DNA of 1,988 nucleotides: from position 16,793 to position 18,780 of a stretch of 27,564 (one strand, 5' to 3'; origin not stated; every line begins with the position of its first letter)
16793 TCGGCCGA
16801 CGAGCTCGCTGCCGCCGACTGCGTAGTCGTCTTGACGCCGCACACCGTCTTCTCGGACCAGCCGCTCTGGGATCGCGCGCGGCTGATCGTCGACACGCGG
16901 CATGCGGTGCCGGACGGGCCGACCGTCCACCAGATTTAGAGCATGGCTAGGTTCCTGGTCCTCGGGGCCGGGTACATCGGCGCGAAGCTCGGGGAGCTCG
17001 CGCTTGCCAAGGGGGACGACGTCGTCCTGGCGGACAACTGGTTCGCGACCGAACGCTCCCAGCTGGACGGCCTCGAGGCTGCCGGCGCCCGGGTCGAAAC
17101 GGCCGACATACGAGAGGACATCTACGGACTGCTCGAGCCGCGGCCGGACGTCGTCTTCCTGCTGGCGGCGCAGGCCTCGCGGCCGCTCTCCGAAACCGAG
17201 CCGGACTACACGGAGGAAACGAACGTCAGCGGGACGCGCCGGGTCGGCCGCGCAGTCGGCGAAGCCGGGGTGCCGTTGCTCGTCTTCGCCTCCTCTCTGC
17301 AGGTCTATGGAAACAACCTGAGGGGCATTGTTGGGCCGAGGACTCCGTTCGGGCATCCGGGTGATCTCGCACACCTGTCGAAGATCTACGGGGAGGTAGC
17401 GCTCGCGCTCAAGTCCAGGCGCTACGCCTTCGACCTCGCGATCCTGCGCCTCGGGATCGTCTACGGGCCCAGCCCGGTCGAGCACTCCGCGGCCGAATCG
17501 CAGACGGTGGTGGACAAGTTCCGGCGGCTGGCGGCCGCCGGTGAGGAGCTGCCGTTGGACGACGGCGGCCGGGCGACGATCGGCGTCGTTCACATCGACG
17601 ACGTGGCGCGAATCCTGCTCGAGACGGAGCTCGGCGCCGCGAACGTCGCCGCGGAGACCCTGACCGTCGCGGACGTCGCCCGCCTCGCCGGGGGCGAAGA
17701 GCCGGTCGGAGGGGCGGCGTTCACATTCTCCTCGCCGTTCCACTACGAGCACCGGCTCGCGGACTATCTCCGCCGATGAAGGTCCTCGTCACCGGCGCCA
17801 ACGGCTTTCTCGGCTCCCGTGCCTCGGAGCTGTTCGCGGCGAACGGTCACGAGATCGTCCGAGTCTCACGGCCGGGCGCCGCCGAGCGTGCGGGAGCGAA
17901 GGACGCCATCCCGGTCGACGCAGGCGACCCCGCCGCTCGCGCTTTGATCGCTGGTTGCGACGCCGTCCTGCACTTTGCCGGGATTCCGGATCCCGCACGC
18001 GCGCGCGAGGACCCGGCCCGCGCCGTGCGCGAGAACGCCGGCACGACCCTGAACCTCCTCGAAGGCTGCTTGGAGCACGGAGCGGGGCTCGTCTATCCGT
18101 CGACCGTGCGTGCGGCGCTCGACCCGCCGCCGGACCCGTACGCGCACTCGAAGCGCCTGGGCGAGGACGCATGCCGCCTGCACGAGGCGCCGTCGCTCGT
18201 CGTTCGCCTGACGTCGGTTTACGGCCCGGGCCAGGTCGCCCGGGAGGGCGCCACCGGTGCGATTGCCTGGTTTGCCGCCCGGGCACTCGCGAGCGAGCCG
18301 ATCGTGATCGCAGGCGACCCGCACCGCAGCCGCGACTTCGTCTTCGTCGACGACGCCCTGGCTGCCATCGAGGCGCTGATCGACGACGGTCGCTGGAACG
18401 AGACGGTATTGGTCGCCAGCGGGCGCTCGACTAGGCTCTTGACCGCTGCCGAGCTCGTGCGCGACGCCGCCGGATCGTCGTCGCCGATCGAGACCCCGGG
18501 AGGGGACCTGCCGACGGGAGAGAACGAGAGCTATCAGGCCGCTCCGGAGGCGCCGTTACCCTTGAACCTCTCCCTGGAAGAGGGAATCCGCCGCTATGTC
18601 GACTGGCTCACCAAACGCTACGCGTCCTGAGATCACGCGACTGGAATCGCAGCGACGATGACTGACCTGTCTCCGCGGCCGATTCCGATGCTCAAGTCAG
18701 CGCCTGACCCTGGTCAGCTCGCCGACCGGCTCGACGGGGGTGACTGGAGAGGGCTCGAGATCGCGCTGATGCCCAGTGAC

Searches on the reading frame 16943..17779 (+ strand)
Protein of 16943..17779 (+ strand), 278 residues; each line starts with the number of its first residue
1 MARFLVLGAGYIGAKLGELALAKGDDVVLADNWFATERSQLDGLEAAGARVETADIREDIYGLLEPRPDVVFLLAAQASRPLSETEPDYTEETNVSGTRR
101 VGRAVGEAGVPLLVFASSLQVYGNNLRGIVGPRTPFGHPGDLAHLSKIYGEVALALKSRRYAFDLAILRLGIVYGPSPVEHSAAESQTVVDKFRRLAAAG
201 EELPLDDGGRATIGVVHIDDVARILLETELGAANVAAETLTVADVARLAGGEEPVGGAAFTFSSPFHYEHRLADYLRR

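Call 7: search_protein_families(library=pfam, proteins=[window:16943-17779:+], max_evalue=0.001)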
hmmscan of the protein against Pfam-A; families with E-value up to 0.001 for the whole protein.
window:16943-17779:+ (278 aa): 4 families
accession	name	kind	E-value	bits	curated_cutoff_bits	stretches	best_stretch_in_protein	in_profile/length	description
PF01370.27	Epimerase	-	2.7e-26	92.9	20.9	1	5-226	2-222/240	NAD dependent epimerase/dehydratase family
PF16363.11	GDP_Man_Dehyd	-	1.4e-10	41.6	27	1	8-181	5-191/332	GDP-mannose 4,6 dehydratase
PF01073.25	3Beta_HSD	-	1.2e-06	28.3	22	1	8-128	5-126/280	3-beta hydroxysteroid dehydrogenase/isomerase family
PF04321.23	RmlD_sub_bind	-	7.2e-05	22.4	27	1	37-204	31-174/287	RmlD substrate binding domain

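Call 12: search_protein_families(library=ncbifam, proteins=[window:16943-17779:+], max_evalue=0.00001)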
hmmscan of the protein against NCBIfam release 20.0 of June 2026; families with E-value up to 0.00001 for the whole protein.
window:16943-17779:+ (278 aa): 4 families
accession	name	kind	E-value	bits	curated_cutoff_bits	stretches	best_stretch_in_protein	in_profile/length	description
TIGR01179.1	galE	equivalog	4.9e-10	38.8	262.3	1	7-177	6-180/332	UDP-glucose 4-epimerase GalE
NF007956.0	PRK10675.1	subfamily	3.5e-08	33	394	1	5-178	5-185/338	UDP-glucose 4-epimerase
NF043036.1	ErythonDh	equivalog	5.3e-08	32.4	325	1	7-172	7-178/321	D-erythronate dehydrogenase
TIGR04180.1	EDH_00030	hypoth_equivalog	1.1e-06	28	475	1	5-125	2-128/297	NAD-dependent 4,6-dehydratase LegB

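Call 43: search_solved_structures(query=window:16943-17779:+, max_evalue=0.001, show_alignments=1)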
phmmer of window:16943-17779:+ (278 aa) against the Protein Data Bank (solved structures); distinct sequences matched with E-value up to 0.001: 47.
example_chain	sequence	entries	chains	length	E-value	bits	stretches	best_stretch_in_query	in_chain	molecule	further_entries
4zrm_A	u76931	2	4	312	7.7e-18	68.3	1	6-231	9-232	UDP-glucose 4-epimerase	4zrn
7ys8_A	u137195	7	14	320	5.9e-17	65.4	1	3-225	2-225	UDP-glucose 4-epimerase | UDP-glucose 4-epimerase along with EC 5.1.3.2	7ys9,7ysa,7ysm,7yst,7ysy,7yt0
6wjb_A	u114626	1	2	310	4.2e-15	59.3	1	3-233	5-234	NAD-dependent epimerase/dehydratase family protein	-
6wj9_A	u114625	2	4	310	1.1e-14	58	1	3-233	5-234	NAD-dependent epimerase/dehydratase family protein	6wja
2p5u_A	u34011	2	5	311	1.5e-09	41.1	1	5-185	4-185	UDP-glucose 4-epimerase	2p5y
3icp_A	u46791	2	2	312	3.7e-09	39.8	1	6-177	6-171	NAD-dependent epimerase/dehydratase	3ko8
1lrj_A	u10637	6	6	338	7.3e-09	38.8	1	5-182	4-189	UDP-glucose 4-epimerase | UDP-GALACTOSE 4-EPIMERASE | UDP-GALACTOSE-4-EPIMERASE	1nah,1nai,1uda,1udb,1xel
1lrk_A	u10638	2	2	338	7.3e-09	38.8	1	5-182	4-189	UDP-glucose 4-epimerase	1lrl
1a9z_A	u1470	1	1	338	1.9e-08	37.5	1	5-182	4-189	UDP-GALACTOSE 4-EPIMERASE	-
1kvs_A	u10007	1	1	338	1.9e-08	37.5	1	5-182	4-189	UDP-GALACTOSE 4-EPIMERASE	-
1kvq_A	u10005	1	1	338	1.9e-08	37.5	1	5-182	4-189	UDP-GALACTOSE 4-EPIMERASE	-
5gy7_A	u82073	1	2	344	3.6e-08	36.6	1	5-185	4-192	UDP-glucose 4-epimerase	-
1kvu_A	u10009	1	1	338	4.8e-08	36.2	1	5-182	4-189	UDP-GALACTOSE 4-EPIMERASE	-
1udc_A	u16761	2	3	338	4.9e-08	36.1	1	5-182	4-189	UDP-GALACTOSE-4-EPIMERASE | UDP-GALACTOSE 4-EPIMERASE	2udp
1kvt_A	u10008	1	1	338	5e-08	36.1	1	5-182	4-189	UDP-GALACTOSE 4-EPIMERASE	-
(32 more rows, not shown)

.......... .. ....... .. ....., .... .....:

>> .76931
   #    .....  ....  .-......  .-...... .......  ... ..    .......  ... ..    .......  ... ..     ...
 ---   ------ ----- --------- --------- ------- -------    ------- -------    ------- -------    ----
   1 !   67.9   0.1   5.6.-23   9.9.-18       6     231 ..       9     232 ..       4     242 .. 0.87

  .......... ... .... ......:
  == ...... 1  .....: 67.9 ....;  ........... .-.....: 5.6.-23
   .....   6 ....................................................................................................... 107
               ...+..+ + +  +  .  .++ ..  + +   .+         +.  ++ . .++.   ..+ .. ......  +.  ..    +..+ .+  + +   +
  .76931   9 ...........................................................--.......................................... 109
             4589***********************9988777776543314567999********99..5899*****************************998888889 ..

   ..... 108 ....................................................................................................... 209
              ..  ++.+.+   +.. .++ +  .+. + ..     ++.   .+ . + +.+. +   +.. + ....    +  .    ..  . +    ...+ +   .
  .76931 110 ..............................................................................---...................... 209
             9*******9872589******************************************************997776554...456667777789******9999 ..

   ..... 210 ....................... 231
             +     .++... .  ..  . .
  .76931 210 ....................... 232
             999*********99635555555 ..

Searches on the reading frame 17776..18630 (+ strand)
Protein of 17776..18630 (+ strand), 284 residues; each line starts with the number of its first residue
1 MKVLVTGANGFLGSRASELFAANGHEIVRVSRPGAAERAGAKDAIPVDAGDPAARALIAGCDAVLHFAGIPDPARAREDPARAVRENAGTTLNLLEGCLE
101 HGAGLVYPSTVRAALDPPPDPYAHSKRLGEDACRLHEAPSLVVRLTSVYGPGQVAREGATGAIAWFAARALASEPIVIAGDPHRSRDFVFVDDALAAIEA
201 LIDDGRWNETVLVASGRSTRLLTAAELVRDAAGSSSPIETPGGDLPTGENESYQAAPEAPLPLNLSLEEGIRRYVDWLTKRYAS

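Call 7: search_protein_families(library=pfam, proteins=[window:17776-18630:+], max_evalue=0.001)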
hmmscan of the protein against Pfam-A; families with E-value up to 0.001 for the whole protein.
window:17776-18630:+ (284 aa): 5 families
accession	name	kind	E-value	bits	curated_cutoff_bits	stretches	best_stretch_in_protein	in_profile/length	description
PF01370.27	Epimerase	-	5.9e-34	118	20.9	1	3-208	1-234/240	NAD dependent epimerase/dehydratase family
PF04321.23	RmlD_sub_bind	-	6.5e-13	48.8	27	1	1-151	1-154/287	RmlD substrate binding domain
PF16363.11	GDP_Man_Dehyd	-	8e-13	49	27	1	4-227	1-261/332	GDP-mannose 4,6 dehydratase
PF01073.25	3Beta_HSD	-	8.6e-05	22.1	22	1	4-114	1-120/280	3-beta hydroxysteroid dehydrogenase/isomerase family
PF13460.12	NAD_binding_10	-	0.00065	20.1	27.2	0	7-101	1-88/184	NAD(P)H-binding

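Call 12: search_protein_families(library=ncbifam, proteins=[window:17776-18630:+], max_evalue=0.00001)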
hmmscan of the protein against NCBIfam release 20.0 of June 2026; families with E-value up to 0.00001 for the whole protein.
window:17776-18630:+ (284 aa): 11 families
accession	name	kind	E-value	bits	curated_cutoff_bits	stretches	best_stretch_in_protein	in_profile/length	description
NF047837.1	UDPAcbARedWbcJ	equivalog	1.3e-12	47.3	500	1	1-210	1-192/372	UDP-2-acetamido-2,6-beta-L-arabino-hexul-4-ose reductase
TIGR01181.1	dTDP_gluc_dehyt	equivalog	1.1e-10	41.2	365.1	1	118-277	147-310/321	dTDP-glucose 4,6-dehydratase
TIGR04180.1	EDH_00030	hypoth_equivalog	1.2e-10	41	475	0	3-103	1-113/297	NAD-dependent 4,6-dehydratase LegB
TIGR03466.1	HpnA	hypoth_equivalog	2.2e-09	36.7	367.65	1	1-119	1-121/327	hopanoid-associated sugar epimerase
TIGR01214.1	rmlD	equivalog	3e-09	36.4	224.05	1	2-151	1-153/285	dTDP-4-dehydrorhamnose reductase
TIGR02197.1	heptose_epim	equivalog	5.4e-09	35.7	274.6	1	3-280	1-315/316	ADP-glyceromanno-heptose 6-epimerase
NF042422.1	oxyalk_red_OleD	equivalog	4.7e-08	32.8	580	1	1-110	1-110/329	2-alkyl-3-oxoalkanoate reductase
TIGR01179.1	galE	equivalog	2.7e-07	29.8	262.3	1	2-110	1-121/332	UDP-glucose 4-epimerase GalE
NF004520.0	PRK05865.1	equivalog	3.5e-06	25.2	1509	1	1-229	1-200/854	sugar epimerase family protein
TIGR01777.1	yfcH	hypoth_equivalog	4.3e-06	26.5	207.35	1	3-71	1-68/292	TIGR01777 family oxidoreductase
NF008872.0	PRK11908.1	equivalog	5.3e-06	25.7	294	0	58-111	66-119/349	bifunctional UDP-4-keto-pentose/UDP-xylose synthase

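Call 42: search_solved_structures(query=window:17776-18630:+, max_evalue=0.001, show_alignments=1)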
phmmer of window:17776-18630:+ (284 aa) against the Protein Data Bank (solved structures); distinct sequences matched with E-value up to 0.001: 63 (the best 60 are shown).
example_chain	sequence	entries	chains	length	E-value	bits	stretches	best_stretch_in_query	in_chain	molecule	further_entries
6wjb_A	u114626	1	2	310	3e-15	60.3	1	2-221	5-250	NAD-dependent epimerase/dehydratase family protein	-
4zrm_A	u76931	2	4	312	6.1e-15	59.3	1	1-280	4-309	UDP-glucose 4-epimerase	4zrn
6wj9_A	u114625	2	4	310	1e-14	58.5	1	2-221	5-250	NAD-dependent epimerase/dehydratase family protein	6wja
4gll_A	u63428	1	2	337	2e-12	51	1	2-240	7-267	UDP-glucuronic acid decarboxylase 1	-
2b69_A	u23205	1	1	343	2.2e-12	50.9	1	2-240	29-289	UDP-glucuronate decarboxylase 1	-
4m55_A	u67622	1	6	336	5.7e-12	49.5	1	2-240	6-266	UDP-glucuronic acid decarboxylase 1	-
4lk3_A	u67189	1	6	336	6.4e-12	49.4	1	2-240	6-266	UDP-glucuronic acid decarboxylase 1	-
7ys8_A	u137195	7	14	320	8.2e-11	45.7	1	1-232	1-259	UDP-glucose 4-epimerase | UDP-glucose 4-epimerase along with EC 5.1.3.2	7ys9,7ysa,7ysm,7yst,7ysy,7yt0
2pzj_A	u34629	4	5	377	1.2e-10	45.2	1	118-279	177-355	Putative nucleotide sugar epimerase/ dehydratase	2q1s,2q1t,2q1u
6bwl_A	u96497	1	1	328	2.5e-10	44.1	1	1-229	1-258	Pal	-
2p5u_A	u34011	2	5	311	2.9e-10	43.9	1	1-248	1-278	UDP-glucose 4-epimerase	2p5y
6zl6_A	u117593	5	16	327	1.4e-09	41.7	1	1-237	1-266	Epimerase domain-containing protein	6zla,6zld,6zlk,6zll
6zlj_A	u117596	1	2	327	5e-09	39.9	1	1-237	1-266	Epimerase domain-containing protein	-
10ke_A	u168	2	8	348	1.5e-08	38.3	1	42-226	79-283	Capsular polysaccharide biosynthesis protein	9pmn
8vr2_A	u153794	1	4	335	3.7e-08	37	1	113-279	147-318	NAD-dependent epimerase/dehydratase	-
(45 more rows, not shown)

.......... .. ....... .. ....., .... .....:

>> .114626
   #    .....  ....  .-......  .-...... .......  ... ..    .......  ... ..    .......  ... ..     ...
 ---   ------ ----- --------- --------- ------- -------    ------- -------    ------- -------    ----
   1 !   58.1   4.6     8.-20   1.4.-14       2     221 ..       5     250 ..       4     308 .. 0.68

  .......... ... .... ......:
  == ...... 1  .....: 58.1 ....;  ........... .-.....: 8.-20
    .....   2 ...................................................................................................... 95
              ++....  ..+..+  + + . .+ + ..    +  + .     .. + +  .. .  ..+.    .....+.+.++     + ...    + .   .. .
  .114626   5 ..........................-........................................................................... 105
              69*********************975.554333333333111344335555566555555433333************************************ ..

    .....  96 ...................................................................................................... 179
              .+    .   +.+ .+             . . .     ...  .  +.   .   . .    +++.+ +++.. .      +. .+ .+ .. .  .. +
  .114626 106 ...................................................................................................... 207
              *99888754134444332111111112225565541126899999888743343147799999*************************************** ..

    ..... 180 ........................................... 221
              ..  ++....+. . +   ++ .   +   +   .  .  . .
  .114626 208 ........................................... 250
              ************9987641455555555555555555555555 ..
